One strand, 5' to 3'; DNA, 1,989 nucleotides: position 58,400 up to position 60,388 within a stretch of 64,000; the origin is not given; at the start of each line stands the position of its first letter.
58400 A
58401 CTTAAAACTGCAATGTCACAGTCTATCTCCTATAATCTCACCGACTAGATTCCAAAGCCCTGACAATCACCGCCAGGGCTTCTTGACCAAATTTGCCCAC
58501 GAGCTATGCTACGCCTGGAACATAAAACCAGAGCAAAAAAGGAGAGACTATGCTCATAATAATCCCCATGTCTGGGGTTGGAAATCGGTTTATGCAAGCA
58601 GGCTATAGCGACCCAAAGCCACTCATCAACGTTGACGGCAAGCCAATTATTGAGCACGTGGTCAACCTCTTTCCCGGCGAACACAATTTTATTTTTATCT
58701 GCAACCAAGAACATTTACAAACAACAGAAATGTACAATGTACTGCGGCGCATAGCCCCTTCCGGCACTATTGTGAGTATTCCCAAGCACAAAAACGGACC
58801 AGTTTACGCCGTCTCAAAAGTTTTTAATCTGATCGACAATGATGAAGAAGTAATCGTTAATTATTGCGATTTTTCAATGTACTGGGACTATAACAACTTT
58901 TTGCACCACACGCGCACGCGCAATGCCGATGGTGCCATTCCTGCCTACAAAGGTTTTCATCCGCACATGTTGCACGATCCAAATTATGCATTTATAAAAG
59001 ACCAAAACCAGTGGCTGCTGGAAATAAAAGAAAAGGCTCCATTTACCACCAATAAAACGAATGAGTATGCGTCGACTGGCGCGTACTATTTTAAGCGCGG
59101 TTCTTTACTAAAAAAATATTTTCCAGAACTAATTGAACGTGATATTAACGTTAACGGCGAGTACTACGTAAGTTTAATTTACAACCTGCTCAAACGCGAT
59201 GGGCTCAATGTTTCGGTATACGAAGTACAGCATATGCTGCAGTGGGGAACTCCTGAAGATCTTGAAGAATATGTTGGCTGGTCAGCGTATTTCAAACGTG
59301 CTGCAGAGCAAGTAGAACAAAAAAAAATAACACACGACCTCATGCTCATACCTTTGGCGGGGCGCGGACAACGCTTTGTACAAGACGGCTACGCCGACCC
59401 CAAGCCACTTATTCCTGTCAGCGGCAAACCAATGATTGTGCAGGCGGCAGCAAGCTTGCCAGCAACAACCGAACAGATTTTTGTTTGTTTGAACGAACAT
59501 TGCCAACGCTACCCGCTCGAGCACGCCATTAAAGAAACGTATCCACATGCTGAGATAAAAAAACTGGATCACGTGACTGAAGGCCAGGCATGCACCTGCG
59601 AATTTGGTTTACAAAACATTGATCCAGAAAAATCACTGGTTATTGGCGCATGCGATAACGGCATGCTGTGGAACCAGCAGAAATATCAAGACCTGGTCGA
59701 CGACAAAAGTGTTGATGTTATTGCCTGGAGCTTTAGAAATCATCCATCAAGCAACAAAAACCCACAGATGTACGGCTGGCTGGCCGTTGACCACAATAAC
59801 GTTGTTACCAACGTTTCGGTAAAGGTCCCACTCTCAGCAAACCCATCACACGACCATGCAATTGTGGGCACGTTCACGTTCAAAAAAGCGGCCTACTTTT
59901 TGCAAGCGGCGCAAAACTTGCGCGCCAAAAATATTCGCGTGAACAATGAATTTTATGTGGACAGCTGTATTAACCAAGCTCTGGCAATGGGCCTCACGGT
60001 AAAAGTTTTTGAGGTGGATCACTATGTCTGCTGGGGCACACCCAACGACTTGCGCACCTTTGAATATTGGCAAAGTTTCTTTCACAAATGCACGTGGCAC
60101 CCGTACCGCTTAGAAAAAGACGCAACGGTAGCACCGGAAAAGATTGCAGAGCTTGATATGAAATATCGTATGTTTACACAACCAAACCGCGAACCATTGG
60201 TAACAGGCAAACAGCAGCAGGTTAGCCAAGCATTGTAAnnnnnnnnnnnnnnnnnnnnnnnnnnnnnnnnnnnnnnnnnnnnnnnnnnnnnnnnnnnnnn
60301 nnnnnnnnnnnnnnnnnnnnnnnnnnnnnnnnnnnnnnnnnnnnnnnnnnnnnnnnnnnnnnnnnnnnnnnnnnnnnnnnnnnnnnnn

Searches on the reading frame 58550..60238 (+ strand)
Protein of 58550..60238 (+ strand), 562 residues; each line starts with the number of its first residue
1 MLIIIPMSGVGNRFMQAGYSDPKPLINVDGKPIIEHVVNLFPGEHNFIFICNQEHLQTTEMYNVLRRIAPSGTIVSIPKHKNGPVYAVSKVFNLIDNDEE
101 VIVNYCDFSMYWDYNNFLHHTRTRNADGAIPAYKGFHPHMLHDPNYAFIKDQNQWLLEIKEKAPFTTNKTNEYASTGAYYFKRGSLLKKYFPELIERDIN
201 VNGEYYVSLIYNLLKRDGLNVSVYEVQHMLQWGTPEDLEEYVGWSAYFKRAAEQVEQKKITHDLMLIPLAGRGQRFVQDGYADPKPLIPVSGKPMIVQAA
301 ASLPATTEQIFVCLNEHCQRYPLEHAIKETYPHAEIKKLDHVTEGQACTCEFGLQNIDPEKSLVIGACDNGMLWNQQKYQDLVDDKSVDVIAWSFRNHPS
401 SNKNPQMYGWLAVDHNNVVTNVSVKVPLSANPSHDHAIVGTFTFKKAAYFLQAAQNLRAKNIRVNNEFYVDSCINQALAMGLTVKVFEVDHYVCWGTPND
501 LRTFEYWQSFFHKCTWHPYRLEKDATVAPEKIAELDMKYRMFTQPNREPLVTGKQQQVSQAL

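Call 10: search_protein_families(library=ncbifam, proteins=[window:58550-60238:+])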
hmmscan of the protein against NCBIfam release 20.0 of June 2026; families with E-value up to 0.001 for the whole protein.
window:58550-60238:+ (562 aa): 18 families
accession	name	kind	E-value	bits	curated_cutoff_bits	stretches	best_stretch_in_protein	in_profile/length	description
TIGR03992.1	Arch_glmU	subfamily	7.3e-16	58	292.1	2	3-184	3-171/393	bifunctional sugar-1-phosphate nucleotidylyltransferase/acetyltransferase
NF010933.0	PRK14353.1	equivalog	2.4e-13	49.5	505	2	3-229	8-224/453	bifunctional UDP-N-acetylglucosamine diphosphorylase/glucosamine-1-phosphate N-acetyltransferase GlmU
TIGR01173.1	glmU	equivalog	4.3e-12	45.6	366.85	2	267-494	5-219/452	bifunctional UDP-N-acetylglucosamine diphosphorylase/glucosamine-1-phosphate N-acetyltransferase GlmU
TIGR01208.1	rmlA_long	equivalog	3.3e-10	39.4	320.25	1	266-491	3-216/353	glucose-1-phosphate thymidylyltransferase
NF041173.1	Sug_nt_acttase_Thmprot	equivalog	3.7e-10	39.3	600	1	3-182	3-169/405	bifunctional sugar-1-phosphate nucleotidylyltransferase/acetyltransferase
NF041313.1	UDPGP_AglF_Halo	equivalog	8.8e-09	35.2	400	0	3-129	3-127/234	UTP--glucose-1-phosphate uridylyltransferase AglF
TIGR01099.1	galU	equivalog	3.9e-08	33.2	326.8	0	3-40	4-41/261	UTP--glucose-1-phosphate uridylyltransferase GalU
NF045761.1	NAMPUrTaseMurU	equivalog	6.1e-07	29.5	250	0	267-303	5-41/226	N-acetylmuramate alpha-1-phosphate uridylyltransferase MurU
NF010934.1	PRK14354.1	equivalog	1.8e-06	26.8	450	1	21-229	17-217/447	bifunctional UDP-N-acetylglucosamine diphosphorylase/glucosamine-1-phosphate N-acetyltransferase GlmU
TIGR00453.1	ispD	equivalog_domain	2e-06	27.4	181.3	0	265-326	2-62/219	2-C-methyl-D-erythritol 4-phosphate cytidylyltransferase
TIGR02623.1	G1P_cyt_trans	equivalog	4.6e-06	26.3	300.25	0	3-51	3-53/255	glucose-1-phosphate cytidylyltransferase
NF010935.0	PRK14355.1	equivalog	4.3e-05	22.3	718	1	268-490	9-221/459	bifunctional UDP-N-acetylglucosamine diphosphorylase/glucosamine-1-phosphate N-acetyltransferase GlmU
NF045495.1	AdoCbiPCobY_Meth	equivalog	6.2e-05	22.6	250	0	9-62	9-60/195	adenosylcobinamide-phosphate guanylyltransferase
NF041135.1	IPPtranDIPPsyn_Thcocales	equivalog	0.00013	21.1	580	0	4-86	4-84/419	bifunctional L-myo-inositol-1-phosphate cytidylyltransferase/CDP-L-myo-inositol myo-inositolphosphotransferase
TIGR02665.1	molyb_mobA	equivalog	0.00016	21.8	151.85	0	283-324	17-58/186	molybdenum cofactor guanylyltransferase MobA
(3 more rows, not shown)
